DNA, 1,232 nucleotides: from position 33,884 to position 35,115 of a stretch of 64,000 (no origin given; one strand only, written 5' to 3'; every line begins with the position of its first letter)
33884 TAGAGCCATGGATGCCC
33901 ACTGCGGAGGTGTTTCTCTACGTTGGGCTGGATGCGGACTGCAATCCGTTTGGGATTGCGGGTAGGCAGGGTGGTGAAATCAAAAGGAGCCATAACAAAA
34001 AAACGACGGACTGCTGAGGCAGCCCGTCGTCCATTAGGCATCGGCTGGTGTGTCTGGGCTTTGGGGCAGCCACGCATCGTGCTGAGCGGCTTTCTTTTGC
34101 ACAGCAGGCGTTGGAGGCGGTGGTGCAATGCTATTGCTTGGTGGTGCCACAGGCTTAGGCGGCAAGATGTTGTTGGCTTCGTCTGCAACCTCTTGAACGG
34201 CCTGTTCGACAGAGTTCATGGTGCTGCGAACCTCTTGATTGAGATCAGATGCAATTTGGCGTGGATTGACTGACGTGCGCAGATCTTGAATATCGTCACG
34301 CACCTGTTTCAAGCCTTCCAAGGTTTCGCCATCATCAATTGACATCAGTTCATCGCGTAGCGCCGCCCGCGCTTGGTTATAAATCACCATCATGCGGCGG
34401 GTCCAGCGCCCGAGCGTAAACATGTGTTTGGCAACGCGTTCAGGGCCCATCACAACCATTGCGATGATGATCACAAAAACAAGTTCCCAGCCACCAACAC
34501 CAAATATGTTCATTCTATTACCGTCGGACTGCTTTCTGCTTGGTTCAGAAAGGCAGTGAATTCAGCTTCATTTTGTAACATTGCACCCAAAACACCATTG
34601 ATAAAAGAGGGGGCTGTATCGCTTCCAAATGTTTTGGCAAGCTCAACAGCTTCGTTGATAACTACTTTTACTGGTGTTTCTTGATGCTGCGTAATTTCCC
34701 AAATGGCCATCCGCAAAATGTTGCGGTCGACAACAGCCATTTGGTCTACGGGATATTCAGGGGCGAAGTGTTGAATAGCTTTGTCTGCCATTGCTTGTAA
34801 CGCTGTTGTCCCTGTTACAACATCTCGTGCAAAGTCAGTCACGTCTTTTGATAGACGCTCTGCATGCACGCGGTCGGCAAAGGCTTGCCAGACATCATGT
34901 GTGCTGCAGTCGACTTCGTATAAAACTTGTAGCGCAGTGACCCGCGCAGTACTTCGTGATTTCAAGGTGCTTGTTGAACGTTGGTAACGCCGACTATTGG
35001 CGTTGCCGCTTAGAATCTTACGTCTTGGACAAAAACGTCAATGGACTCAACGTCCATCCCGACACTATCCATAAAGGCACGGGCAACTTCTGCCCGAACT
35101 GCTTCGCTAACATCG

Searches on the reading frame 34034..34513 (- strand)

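Call 55: search_protein_families(library=ncbifam, proteins=[window:34034-34513:-], max_evalue=0.001)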
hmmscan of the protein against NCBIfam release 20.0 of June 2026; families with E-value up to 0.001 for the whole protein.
window:34034-34513:- (159 aa): 7 families
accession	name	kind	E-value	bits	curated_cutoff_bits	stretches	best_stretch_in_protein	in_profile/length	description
TIGR01410.1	tatB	equivalog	5.8e-11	42.8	56.5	1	4-78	1-68/80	Sec-independent protein translocase protein TatB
NF002377.0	PRK01371.1-4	equivalog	7.8e-09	35.9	96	1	4-94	2-83/119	sec-independent translocase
NF011429.0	PRK14857.1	equivalog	3.6e-06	27.3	77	1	1-39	1-39/91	TatA/E family twin arginine-targeting protein translocase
NF002375.0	PRK01371.1-2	equivalog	6.4e-06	26.5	137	1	3-106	1-105/137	sec-independent translocase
NF003400.0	PRK04654.1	equivalog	2.3e-05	24.4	211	1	4-57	2-55/214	sec-independent translocase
NF002374.0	PRK01371.1-1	equivalog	3.6e-05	24.2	162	1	6-125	5-119/152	sec-independent translocase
NF002376.0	PRK01371.1-3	equivalog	0.00011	22.5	181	1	5-56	4-55/179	Sec-independent protein translocase protein TatB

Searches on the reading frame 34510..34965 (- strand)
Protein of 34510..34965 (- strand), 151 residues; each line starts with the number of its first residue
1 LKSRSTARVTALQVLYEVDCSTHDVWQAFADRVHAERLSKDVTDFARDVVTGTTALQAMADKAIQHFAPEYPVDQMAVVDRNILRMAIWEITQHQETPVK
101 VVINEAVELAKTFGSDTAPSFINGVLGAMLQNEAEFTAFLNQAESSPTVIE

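Call 55: search_protein_families(library=ncbifam, proteins=[window:34510-34965:-], max_evalue=0.001)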
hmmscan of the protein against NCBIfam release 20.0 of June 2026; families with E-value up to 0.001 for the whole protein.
window:34510-34965:- (151 aa): 7 families
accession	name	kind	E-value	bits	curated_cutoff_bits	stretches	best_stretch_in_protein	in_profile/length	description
TIGR01951.1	nusB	equivalog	1.7e-36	125.4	88.35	1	4-131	2-129/131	transcription antitermination factor NusB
NF001223.0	PRK00202.1-1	equivalog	1e-25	90.5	131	1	2-134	7-145/146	transcription antitermination factor NusB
NF011494.0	PRK14902.1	equivalog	4.3e-17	62.1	319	1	5-135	3-131/444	16S rRNA (cytosine(967)-C(5))-methyltransferase RsmB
NF001230.0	PRK00202.2-5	equivalog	8.5e-12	45.2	132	1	43-136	65-154/165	transcription antitermination factor NusB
NF011493.0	PRK14901.1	equivalog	5.3e-09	35.4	540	1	6-136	4-132/447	16S rRNA (cytosine(967)-C(5))-methyltransferase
TIGR00563.1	rsmB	equivalog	9.4e-08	31.6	269.05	1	11-140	4-132/437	16S rRNA (cytosine(967)-C(5))-methyltransferase RsmB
NF008149.0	PRK10901.1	equivalog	4e-06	26.1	375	1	10-144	14-144/434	16S rRNA (cytosine(967)-C(5))-methyltransferase RsmB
